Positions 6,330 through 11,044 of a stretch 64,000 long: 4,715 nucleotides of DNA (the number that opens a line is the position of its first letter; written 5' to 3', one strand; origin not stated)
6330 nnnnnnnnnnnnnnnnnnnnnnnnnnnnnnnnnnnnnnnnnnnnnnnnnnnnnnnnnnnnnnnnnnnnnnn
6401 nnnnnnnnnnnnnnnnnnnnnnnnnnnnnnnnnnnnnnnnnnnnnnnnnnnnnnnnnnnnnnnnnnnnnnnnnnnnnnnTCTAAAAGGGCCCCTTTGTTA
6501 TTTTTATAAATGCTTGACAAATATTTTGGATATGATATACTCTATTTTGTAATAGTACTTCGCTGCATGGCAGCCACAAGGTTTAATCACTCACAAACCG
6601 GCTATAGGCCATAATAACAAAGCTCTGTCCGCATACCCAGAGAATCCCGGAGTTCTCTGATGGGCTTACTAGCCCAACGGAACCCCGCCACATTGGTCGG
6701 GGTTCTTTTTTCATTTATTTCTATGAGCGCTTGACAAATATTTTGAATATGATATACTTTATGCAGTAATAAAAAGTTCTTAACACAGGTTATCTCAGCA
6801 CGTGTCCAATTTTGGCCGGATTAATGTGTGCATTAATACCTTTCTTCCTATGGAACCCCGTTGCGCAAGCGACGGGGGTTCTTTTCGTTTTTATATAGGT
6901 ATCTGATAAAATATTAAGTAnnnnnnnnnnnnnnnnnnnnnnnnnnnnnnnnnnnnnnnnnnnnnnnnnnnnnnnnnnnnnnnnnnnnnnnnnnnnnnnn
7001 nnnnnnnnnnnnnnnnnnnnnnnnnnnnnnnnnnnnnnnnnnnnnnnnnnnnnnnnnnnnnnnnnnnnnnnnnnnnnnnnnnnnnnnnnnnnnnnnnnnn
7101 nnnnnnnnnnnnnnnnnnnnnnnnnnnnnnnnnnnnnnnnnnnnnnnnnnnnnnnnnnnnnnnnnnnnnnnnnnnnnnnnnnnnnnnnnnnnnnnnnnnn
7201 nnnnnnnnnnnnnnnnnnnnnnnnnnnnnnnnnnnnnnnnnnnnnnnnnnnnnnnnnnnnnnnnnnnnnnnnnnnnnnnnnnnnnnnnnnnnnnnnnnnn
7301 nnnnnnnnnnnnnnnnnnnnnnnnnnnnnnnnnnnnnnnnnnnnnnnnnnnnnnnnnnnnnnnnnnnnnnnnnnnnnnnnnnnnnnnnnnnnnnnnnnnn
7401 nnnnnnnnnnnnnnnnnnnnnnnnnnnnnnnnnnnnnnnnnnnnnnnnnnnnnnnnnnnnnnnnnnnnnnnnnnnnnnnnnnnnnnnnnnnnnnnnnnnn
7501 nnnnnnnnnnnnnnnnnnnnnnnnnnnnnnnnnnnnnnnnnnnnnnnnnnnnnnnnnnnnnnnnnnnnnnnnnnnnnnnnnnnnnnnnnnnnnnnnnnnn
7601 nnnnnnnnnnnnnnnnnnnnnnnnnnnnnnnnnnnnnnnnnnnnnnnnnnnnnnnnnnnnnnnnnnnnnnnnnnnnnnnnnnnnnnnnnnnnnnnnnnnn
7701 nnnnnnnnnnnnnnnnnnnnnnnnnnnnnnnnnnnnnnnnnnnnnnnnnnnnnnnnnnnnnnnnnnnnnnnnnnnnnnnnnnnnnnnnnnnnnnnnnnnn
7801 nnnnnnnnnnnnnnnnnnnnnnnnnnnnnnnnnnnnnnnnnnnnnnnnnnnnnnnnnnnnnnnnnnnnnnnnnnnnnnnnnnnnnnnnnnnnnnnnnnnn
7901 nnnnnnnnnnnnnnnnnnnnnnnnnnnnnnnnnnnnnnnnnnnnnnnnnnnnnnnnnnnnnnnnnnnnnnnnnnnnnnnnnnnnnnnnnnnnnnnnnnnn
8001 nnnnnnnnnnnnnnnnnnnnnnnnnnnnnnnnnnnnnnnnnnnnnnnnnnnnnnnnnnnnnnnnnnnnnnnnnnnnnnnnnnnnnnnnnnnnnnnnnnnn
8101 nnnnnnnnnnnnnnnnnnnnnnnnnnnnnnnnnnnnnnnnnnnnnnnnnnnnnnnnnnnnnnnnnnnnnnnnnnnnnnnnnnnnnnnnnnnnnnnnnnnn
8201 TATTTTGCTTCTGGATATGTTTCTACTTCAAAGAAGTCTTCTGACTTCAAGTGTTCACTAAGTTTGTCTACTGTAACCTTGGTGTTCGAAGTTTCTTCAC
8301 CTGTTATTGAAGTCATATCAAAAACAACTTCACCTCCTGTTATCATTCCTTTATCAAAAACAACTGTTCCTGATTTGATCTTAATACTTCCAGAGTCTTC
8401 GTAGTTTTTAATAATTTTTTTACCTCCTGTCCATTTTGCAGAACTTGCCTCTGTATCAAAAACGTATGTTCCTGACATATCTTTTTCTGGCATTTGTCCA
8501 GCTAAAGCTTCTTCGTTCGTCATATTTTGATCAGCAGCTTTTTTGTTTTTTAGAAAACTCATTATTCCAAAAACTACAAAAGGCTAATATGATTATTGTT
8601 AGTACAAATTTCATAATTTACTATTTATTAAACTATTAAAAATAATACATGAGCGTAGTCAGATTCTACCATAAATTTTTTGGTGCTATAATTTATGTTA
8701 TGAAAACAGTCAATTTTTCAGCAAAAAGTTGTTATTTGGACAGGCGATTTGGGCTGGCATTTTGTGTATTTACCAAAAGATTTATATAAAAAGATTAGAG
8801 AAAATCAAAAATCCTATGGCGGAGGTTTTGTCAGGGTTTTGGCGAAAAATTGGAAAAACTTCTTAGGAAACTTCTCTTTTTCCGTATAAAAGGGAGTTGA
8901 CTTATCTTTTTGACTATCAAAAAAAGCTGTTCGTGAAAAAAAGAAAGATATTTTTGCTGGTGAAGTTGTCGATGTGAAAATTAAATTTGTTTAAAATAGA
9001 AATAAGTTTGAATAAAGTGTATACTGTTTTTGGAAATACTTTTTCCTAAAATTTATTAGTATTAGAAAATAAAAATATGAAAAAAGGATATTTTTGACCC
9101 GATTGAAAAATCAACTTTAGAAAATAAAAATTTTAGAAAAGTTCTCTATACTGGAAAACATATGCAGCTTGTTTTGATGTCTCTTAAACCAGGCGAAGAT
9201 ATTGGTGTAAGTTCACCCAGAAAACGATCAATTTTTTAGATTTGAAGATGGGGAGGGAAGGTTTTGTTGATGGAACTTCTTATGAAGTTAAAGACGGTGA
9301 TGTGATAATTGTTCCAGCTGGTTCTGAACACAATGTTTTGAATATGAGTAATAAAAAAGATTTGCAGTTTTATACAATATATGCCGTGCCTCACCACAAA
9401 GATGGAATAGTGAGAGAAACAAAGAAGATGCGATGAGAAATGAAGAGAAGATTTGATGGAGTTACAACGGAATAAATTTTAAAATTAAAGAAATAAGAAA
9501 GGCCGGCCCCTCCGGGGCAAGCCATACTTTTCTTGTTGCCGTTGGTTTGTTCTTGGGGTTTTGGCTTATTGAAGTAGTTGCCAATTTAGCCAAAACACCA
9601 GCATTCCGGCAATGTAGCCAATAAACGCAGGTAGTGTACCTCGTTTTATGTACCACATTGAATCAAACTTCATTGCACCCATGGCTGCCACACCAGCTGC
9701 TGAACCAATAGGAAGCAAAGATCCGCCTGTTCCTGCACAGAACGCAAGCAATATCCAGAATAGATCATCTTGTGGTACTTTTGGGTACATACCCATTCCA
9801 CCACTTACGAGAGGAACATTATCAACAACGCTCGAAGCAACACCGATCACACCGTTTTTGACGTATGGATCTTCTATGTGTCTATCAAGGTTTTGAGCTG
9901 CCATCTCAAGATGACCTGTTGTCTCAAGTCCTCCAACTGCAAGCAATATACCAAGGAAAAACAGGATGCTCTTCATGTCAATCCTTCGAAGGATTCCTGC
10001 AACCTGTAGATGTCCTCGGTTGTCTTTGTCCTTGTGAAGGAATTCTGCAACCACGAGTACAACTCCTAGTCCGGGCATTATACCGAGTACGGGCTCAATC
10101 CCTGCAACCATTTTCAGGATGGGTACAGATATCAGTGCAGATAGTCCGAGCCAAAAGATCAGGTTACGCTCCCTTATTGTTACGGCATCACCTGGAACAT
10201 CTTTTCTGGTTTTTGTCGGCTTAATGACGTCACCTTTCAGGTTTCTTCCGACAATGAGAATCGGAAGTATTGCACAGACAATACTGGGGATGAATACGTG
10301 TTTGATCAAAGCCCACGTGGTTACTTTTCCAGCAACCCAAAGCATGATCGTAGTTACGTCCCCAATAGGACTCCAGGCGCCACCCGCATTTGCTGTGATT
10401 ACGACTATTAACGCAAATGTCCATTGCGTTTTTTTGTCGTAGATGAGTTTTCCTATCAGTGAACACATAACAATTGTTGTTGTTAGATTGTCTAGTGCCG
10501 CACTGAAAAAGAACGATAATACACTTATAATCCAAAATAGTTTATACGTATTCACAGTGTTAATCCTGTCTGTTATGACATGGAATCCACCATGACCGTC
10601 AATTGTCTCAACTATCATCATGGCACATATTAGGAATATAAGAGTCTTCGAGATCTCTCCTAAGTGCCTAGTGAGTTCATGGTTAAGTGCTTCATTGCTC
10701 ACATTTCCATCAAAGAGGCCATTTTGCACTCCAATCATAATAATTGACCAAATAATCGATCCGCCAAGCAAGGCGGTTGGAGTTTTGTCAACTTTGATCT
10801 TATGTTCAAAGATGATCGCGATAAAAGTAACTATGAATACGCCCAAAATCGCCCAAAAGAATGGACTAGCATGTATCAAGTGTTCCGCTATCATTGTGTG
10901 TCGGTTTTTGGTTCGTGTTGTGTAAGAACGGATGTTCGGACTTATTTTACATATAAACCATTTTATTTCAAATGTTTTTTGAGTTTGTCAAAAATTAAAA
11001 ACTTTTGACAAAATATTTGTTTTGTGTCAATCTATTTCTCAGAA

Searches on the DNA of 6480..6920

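Call 78: search_rna_families(source=window, start=6480, end=6920, threshold=evalue, max_evalue=1, show_alignments=1)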
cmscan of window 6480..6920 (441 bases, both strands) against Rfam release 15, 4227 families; matches with E-value up to 1: 1.
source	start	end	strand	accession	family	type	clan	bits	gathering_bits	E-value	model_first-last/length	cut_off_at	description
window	6581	6657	-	RF02089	CLRN1-AS1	Gene; lncRNA;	-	15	48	0.17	1-79/79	no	CLRN1 antisense RNA 1 conserved region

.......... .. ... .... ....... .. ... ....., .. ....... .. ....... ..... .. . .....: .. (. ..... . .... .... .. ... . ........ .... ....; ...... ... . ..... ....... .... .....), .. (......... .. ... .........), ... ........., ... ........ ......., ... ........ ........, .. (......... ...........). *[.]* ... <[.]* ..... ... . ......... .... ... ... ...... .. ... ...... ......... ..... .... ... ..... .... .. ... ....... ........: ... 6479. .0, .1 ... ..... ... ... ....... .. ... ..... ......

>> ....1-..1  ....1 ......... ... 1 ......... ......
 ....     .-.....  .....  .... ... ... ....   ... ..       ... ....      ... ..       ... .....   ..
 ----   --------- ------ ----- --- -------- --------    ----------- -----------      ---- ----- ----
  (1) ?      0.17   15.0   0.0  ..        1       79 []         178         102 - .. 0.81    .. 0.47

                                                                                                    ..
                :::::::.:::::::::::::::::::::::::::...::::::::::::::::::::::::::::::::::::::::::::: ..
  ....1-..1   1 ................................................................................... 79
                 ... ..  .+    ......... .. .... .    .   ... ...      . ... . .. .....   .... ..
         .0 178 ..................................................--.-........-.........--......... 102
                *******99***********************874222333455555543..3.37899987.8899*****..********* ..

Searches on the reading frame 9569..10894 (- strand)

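Call 58: search_protein_families(library=pfam, proteins=[window:9569-10894:-], max_evalue=0.001)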
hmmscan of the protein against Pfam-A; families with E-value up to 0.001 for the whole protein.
window:9569-10894:- (442 aa): 1 family
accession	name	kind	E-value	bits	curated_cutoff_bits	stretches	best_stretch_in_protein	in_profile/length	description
PF03600.22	CitMHS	-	1.2e-31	110.5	31.9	1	24-368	1-316/336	Citrate transporter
